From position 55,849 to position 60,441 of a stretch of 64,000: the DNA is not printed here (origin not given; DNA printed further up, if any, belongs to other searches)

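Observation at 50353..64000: Co-directional block of giant surface proteins: a candidate attachment or surface apparatus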

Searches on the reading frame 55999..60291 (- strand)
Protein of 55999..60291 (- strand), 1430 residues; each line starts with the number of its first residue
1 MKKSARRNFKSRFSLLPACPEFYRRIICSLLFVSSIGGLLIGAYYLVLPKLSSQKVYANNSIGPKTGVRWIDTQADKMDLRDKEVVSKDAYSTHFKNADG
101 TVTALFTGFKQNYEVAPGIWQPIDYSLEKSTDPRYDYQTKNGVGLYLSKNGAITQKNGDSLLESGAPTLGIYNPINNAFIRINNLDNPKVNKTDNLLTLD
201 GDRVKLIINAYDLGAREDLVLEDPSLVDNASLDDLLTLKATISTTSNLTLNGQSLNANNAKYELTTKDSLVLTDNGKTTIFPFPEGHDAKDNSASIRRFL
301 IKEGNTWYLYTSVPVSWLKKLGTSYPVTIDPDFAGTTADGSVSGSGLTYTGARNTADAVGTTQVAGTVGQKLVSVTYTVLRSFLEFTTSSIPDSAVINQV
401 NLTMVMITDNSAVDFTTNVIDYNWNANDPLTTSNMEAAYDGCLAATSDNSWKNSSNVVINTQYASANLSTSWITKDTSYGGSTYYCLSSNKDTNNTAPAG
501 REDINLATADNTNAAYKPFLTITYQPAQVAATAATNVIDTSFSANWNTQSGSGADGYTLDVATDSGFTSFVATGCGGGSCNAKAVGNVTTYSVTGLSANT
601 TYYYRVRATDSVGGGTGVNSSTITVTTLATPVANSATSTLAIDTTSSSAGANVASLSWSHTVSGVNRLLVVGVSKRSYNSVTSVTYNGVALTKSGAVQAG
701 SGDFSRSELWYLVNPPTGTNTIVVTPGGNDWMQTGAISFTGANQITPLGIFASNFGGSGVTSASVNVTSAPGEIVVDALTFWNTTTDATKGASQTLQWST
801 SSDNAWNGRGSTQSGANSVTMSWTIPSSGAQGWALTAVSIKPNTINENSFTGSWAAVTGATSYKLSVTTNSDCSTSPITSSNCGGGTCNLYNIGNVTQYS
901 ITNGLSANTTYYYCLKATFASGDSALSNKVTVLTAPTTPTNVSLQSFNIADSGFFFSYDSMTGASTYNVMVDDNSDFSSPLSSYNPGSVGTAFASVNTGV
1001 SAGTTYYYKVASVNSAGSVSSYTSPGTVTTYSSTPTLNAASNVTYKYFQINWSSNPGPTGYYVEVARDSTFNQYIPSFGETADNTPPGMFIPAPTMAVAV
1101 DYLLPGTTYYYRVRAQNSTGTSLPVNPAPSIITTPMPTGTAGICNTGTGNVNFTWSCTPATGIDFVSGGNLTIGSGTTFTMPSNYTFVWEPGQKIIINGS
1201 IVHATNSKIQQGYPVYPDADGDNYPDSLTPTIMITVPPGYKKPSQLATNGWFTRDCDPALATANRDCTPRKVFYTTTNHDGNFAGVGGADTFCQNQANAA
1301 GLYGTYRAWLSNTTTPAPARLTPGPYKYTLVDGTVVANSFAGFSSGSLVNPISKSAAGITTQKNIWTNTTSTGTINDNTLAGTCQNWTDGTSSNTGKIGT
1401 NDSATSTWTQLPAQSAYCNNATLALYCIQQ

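Call 5: search_protein_families(library=pfam, proteins=[window:55999-60291:-], max_evalue=0.1)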
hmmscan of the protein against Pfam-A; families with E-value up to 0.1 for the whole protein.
window:55999-60291:- (1430 aa): 8 families
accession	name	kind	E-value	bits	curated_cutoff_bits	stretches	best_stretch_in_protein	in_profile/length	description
PF00041.27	fn3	-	1.5e-17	64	25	2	533-616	7-76/84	Fibronectin type III domain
PF16655.11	PhoD_N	-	8.8e-10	39.4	30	2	558-610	31-80/90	PhoD-like phosphatase, N-terminal domain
PF16656.11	Pur_ac_phosph_N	-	1.8e-08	35.3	30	2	533-627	7-93/93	Purple acid Phosphatase, N-terminal domain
PF07588.17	DUF1554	-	6.3e-06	26.5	27.5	1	1277-1402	2-134/136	Protein of unknown function (DUF1554)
PF06482.17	Endostatin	-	8e-06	26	29.4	1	1279-1312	10-43/170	Collagenase NC10 and Endostatin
PF25788.1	Ig_Rha78A_N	-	1.5e-05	25.6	27.4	0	589-617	64-92/105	Rha78A-like, N-terminal immunoglobulin domain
PF24489.1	Ig_J_second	-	2.5e-05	24.7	27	0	581-619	48-88/105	Tip attachment protein J second Ig-like domain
PF25059.1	FN3_DSCAM-DSCAML_C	-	0.0077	17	39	0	1097-1122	46-71/89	DSCAM/DSCAML C-terminal Fn3-like domain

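Call 19: search_protein_families(library=ncbifam, proteins=[window:55999-60291:-], max_evalue=0.01)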
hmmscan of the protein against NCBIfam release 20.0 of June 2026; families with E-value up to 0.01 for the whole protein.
window:55999-60291:- (1430 aa): 0 families

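Call 20: search_protein_families(library=phrogs, proteins=[window:55999-60291:-], max_evalue=0.001)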
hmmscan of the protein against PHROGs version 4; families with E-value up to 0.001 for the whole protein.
window:55999-60291:- (1430 aa): 0 families

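Call 23: search_solved_structures(query=window:56002-60291:-, max_evalue=0.1)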
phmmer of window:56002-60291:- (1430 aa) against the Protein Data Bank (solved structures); distinct sequences matched with E-value up to 0.1: 9.
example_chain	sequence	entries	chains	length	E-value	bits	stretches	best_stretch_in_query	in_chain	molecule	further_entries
8g4l_bm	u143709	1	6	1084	3.1e-05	24.8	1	1099-1158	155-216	Titin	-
3lpw_A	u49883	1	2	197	0.00046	21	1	1099-1158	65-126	A77-A78 domain from Titin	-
1dy0_A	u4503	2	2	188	0.00063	20.5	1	1275-1428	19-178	COLLAGEN ALPHA1(XVIII) CHAIN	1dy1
1koe_A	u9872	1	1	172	0.00095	19.9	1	1277-1428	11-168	ENDOSTATIN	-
5e55_A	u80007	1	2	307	0.01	16.5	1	556-627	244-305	Contactin-6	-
4u3h_A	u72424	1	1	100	0.012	16.2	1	576-626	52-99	FN3con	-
1bnl_A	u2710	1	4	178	0.02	15.6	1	1280-1313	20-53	COLLAGEN XVIII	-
5j7k_A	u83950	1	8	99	0.073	13.7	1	1040-1133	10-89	FN3con-a-lys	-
1x5f_A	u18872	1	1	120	0.089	13.4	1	1016-1132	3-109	Neogenin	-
